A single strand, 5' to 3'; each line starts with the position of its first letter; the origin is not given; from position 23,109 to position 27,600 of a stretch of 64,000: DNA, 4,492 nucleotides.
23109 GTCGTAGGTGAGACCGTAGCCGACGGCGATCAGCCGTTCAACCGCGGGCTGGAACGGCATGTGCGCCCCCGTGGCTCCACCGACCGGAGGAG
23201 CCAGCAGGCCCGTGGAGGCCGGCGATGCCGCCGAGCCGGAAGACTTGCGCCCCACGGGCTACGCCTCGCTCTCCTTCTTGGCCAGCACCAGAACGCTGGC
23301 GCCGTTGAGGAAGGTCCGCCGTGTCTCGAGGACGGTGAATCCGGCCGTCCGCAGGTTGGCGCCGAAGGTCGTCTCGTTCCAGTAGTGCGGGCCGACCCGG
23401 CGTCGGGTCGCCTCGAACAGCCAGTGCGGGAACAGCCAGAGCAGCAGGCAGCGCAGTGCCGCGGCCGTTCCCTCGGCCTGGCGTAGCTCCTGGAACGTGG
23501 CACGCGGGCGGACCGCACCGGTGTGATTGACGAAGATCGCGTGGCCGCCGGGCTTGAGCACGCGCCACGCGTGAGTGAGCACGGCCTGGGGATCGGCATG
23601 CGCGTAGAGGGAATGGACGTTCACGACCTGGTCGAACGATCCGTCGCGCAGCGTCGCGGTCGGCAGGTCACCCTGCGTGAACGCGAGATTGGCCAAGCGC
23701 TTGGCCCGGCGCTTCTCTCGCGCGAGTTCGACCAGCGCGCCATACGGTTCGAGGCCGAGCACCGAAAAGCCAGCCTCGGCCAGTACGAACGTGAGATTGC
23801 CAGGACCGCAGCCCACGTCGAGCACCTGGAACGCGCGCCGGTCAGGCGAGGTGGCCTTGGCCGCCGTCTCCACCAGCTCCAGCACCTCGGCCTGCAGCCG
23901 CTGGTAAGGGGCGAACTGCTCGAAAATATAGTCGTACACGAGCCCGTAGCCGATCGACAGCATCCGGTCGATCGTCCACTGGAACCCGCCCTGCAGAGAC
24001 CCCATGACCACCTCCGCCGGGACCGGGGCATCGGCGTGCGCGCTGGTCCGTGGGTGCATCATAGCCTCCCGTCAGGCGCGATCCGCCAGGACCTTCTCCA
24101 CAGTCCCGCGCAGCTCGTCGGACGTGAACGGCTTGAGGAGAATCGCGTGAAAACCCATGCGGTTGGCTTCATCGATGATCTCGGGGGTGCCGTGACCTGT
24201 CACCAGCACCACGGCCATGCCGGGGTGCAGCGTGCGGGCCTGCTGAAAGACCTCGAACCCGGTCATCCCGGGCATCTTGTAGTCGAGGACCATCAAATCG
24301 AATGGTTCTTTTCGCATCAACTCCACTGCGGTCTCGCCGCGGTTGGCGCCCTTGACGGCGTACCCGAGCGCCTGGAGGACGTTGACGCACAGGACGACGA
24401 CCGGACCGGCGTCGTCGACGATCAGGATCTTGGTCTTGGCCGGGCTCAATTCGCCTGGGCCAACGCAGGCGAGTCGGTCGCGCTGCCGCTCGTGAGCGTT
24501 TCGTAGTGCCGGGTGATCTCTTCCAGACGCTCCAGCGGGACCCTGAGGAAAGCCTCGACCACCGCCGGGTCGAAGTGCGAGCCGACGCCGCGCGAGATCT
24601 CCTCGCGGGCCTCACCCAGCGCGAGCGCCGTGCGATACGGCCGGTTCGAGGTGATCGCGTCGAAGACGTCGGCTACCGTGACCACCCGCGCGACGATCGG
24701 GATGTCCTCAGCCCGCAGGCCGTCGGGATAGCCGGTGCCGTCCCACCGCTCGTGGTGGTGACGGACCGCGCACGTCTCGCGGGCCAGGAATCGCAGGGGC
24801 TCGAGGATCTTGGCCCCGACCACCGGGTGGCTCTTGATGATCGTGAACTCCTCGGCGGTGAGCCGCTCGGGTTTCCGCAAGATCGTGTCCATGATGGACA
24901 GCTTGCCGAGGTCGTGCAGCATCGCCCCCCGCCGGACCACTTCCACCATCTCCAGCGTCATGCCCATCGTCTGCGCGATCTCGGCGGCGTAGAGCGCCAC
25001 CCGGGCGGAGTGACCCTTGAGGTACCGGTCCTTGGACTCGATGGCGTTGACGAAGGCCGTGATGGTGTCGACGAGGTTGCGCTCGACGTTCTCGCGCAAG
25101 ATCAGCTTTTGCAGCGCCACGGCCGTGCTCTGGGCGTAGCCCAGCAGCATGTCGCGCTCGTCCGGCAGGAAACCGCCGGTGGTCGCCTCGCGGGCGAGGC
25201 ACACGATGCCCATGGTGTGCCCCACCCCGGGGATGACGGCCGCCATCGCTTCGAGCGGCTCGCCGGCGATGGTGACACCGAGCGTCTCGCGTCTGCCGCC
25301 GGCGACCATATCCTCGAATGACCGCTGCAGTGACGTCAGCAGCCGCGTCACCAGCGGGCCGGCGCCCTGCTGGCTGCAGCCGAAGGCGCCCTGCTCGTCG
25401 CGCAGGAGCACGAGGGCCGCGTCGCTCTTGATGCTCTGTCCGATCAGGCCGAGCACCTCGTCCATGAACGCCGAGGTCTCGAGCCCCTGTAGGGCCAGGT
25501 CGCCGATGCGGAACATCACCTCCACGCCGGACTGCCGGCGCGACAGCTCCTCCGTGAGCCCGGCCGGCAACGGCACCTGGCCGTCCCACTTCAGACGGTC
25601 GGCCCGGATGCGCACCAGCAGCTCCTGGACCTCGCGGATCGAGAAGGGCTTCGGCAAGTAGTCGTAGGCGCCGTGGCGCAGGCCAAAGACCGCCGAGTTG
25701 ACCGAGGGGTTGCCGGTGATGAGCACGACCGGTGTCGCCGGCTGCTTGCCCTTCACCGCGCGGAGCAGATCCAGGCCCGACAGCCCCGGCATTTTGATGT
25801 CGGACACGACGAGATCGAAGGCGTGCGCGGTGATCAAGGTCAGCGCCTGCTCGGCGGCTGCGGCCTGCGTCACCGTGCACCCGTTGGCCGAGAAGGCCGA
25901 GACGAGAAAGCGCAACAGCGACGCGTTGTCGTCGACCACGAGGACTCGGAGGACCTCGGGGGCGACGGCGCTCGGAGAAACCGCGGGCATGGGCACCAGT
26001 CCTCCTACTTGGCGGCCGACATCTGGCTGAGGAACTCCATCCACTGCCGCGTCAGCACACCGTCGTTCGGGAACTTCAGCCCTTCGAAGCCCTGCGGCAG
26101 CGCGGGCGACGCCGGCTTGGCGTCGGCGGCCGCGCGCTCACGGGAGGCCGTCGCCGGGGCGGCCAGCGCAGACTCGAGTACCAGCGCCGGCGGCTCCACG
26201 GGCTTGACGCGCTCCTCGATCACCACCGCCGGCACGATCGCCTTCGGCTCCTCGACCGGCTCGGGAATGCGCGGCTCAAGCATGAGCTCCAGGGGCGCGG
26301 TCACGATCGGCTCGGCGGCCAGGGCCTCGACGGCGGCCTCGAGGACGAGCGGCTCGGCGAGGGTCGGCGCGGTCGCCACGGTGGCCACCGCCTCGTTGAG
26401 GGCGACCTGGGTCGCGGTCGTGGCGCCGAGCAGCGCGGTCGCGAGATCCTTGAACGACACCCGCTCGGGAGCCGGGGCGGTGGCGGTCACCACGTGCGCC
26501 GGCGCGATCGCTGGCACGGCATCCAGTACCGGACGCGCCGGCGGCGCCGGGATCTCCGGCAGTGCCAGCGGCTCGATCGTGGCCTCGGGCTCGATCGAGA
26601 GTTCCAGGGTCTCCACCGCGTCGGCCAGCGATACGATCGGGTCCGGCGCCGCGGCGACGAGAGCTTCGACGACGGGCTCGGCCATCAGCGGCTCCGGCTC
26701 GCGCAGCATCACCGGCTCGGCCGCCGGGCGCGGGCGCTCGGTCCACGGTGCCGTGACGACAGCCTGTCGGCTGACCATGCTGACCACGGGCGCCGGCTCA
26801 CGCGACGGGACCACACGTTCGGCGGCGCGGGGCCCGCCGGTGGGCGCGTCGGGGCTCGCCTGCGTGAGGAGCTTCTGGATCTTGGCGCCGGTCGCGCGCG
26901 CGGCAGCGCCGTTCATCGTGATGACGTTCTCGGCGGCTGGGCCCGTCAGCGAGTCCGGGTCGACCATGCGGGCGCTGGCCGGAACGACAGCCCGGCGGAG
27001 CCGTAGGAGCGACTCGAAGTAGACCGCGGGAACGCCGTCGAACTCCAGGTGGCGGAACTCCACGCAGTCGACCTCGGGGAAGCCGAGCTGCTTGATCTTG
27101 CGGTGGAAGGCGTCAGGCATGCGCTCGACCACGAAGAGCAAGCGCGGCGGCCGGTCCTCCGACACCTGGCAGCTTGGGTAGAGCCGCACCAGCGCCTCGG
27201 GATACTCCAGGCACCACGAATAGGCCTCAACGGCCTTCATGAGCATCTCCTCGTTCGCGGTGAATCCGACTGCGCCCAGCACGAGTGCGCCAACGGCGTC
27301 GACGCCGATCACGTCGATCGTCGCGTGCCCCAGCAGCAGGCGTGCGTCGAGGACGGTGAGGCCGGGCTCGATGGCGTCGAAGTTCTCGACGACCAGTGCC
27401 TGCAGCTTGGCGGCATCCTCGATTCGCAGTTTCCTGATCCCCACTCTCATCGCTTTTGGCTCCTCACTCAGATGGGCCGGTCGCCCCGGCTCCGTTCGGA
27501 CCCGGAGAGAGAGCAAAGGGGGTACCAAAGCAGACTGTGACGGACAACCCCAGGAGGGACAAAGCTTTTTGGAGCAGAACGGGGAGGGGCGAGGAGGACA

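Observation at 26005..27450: Protein with an inactivated NucS/DUF91-like nuclease-fold domain fused to about 300 residues of Pro/Glu/Ala/Val-rich low-complexity sequence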

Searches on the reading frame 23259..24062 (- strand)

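Call 3: search_protein_families(library=pfam, proteins=[window:23259-24062:-], max_evalue=1)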
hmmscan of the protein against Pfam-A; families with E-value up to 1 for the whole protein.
window:23259-24062:- (267 aa): 24 families
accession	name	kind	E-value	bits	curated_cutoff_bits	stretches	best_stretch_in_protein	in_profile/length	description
PF08241.18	Methyltransf_11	-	1.2e-19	71.2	21.2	1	81-177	1-95/95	Methyltransferase domain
PF13649.12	Methyltransf_25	-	7.6e-19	68.6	27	1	80-173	1-97/97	Methyltransferase domain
PF13489.12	Methyltransf_23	-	1e-18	68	27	1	57-246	6-163/164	Methyltransferase domain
PF13847.12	Methyltransf_31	-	2.1e-18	66.8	27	1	77-181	4-113/145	Methyltransferase domain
PF08242.18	Methyltransf_12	-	9.1e-15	55.6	30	1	81-174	1-97/98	Methyltransferase domain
PF01209.24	Ubie_methyltran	-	1.8e-10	41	20.1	1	71-178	42-152/233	ubiE/COQ5 methyltransferase family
PF13679.12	Methyltransf_32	-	5.2e-07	30.2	27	1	60-146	9-102/143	Methyltransferase domain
PF05175.20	MTS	-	4.9e-06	26.7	23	1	76-183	31-144/170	Methyltransferase small domain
PF07021.18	MetW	-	0.00016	21.8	21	1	79-169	16-102/193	Methionine biosynthesis protein MetW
PF02390.23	Methyltransf_4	-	0.00017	21.6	24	1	79-146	4-76/173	Putative methyltransferase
PF01135.25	PCMT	-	0.00023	21.4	20.3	1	76-146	73-146/210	Protein-L-isoaspartate(D-aspartate) O-methyltransferase (PCMT)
PF08003.17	Methyltransf_9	-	0.01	15.3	23.8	1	78-177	117-217/315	Protein of unknown function (DUF1698)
PF07942.18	CARME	-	0.021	14.6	27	1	44-105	25-86/268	Carnosine N-methyltransferase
PF03848.20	TehB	-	0.027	14.3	20.4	1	66-149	24-102/193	Tellurite resistance protein TehB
PF09358.15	E1_UFD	-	0.028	15.5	25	1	33-85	28-80/93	Ubiquitin fold domain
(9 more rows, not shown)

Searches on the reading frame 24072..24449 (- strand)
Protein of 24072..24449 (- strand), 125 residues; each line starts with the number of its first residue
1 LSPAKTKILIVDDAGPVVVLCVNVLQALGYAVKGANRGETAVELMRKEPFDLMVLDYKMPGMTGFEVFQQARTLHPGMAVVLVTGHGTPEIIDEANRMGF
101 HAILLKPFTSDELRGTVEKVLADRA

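Call 3: search_protein_families(library=pfam, proteins=[window:24072-24449:-], max_evalue=1)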
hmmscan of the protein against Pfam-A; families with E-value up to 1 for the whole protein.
window:24072-24449:- (125 aa): 2 families
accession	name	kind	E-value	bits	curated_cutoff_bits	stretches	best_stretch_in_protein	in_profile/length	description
PF00072.30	Response_reg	-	1.1e-24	87.2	30.2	1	8-117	1-110/111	Response regulator receiver domain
PF21332.3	AmiR_N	-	0.15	12.5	27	1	72-112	62-102/111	AmiR, N-terminal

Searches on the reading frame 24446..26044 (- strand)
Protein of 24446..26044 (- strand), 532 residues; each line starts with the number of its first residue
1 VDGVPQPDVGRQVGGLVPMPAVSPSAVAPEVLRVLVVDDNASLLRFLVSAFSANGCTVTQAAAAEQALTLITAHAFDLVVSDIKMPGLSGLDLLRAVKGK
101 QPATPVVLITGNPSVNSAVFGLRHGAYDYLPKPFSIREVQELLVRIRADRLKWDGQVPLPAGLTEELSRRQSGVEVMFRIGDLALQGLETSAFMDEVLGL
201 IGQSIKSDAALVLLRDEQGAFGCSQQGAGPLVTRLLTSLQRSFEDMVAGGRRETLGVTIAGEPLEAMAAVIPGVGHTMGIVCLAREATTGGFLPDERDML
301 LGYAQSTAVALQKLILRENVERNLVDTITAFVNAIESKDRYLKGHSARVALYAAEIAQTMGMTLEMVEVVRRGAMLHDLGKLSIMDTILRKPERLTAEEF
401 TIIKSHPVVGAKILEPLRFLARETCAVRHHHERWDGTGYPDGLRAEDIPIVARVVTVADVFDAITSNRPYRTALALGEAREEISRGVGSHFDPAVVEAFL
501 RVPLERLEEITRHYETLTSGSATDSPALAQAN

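Call 3: search_protein_families(library=pfam, proteins=[window:24446-26044:-], max_evalue=1)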
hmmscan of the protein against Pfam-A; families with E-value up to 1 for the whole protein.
window:24446-26044:- (532 aa): 5 families
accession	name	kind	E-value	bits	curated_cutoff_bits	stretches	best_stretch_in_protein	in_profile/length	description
PF13487.12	HD_5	-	1.1e-38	133.1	27.2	1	331-495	3-170/170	HD domain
PF00072.30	Response_reg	-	5.8e-26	91.3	30.2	1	34-142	1-109/111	Response regulator receiver domain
PF01966.28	HD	-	1.8e-22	80.2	22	1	344-463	3-115/116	HD domain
PF08668.18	HDOD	-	0.00014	21.9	22.9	1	341-431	94-194/196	HDOD domain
PF02153.23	PDH_N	-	0.022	14.7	26.5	1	345-411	44-107/154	Prephenate dehydrogenase, nucleotide-binding domain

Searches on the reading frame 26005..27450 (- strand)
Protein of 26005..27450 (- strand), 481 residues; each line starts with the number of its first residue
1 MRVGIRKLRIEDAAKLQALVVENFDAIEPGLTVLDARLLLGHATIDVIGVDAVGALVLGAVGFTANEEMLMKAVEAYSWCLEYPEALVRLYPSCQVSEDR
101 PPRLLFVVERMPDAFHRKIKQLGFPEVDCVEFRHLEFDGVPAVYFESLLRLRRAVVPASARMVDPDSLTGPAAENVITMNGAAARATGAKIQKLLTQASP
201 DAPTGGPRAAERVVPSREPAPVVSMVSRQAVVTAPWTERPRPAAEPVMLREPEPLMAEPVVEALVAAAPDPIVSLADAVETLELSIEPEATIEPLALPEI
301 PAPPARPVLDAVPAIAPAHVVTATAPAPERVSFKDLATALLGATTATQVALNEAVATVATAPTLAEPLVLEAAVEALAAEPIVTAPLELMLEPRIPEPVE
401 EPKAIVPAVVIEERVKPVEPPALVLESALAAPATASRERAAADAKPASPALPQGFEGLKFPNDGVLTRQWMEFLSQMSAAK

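Call 3: search_protein_families(library=pfam, proteins=[window:26005-27450:-], max_evalue=1)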
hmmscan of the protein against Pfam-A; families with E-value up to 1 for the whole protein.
window:26005-27450:- (481 aa): 0 families

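Call 4: search_protein_families(library=ncbifam, proteins=[window:26005-27450:-], max_evalue=1)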
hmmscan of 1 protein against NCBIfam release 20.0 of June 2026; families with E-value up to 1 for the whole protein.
window:26005-27450:- (481 aa): 1 family
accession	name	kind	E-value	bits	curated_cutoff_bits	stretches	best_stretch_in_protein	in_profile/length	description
NF003270.0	PRK04247.1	equivalog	0.088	11.8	216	1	14-57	131-174/250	endonuclease NucS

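Call 5: search_solved_structures(query=window:26005-27450:-, max_evalue=10, show_alignments=2)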
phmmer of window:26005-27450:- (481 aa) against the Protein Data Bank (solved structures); distinct sequences matched with E-value up to 10: 0.

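Call 42: predict_structure(alignment_id=A4)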
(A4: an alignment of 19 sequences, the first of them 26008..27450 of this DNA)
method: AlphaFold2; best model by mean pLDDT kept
length: 481 residues; sequences in the alignment: 19
mean_pLDDT: 61.5   pTM: 0.40
mean pLDDT of the five models: 61.5, 61.4, 58.6, 55.7, 55.3
residues with pLDDT >= 90: 129; 70-90: 37; 50-70: 96; < 50: 219
segments of 3 or more residues with pLDDT < 50: 159-170, 172-199, 204-206, 208-214, 216-234, 255-258, 260-270, 272-287, 289-302, 308-331, 363-366, 368-371, 373-385, 387-391, 403-406, 408-417, 422-431, 433-449
pLDDT, mean of each block of 10 residues (from residue 1): 89 94 95 88 92 94 95 95 92 86 96 94 94 95 94 66 43 40 39 41 45 43 39 49 53 48 41 42 39 41 46 35 39 57 56 57 46 44 45 53 45 47 43 38 43 58 70 71 48
secondary structure, 60 per line:
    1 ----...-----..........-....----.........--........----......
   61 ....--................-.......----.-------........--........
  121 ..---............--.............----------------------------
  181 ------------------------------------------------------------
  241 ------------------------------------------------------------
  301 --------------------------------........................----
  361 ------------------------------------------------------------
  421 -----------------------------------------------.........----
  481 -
elements in order: E5-7 H13-22 H24-27 E32-40 E43-50 E55-64 H67-82 H84-90 E103-110 H113-122 E126-137 E140-152 H333-356 H468-476

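Call 69: search_protein_families(library=padloc, proteins=[window:26005-27450:-], max_evalue=0.1)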
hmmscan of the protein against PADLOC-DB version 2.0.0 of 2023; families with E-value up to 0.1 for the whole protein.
window:26005-27450:- (481 aa): 0 families

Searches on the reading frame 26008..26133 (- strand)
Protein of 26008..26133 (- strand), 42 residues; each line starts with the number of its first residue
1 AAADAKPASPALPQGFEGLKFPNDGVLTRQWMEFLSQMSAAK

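Call 67: find_homologous_proteins(query=window:26008-26133:-, max_evalue=10)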
Query seq(42 aa) (42 aa): 22 proteins with E <= 10 among 22 candidates.
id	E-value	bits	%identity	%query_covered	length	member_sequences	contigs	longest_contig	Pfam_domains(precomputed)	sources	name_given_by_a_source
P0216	1.0e-14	70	86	88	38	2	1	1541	-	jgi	jgi:hypothetical protein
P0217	3.7e-14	68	84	90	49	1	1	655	-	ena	-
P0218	1.6e-13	66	74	93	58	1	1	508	-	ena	-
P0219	2.2e-13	66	79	100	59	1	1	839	-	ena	-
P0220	4.2e-13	65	85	64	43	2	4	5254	-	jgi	jgi:hypothetical protein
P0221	9.0e-13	64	75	95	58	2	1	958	-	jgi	-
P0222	9.8e-13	64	83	69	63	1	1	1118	-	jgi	jgi:hypothetical protein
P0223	1.9e-12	63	76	81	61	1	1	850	-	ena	-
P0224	6.4e-12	61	73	95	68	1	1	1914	-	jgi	-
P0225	8.9e-12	61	79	81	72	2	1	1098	-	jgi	jgi:hypothetical protein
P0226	1.7e-11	60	74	100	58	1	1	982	-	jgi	jgi:hypothetical protein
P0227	4.1e-11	59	81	74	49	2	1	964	-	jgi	jgi:hypothetical protein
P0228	4.2e-11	59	80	83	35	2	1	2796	-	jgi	-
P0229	1.3e-10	57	72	90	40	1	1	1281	-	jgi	jgi:hypothetical protein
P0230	3.3e-10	56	71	100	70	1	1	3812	-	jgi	-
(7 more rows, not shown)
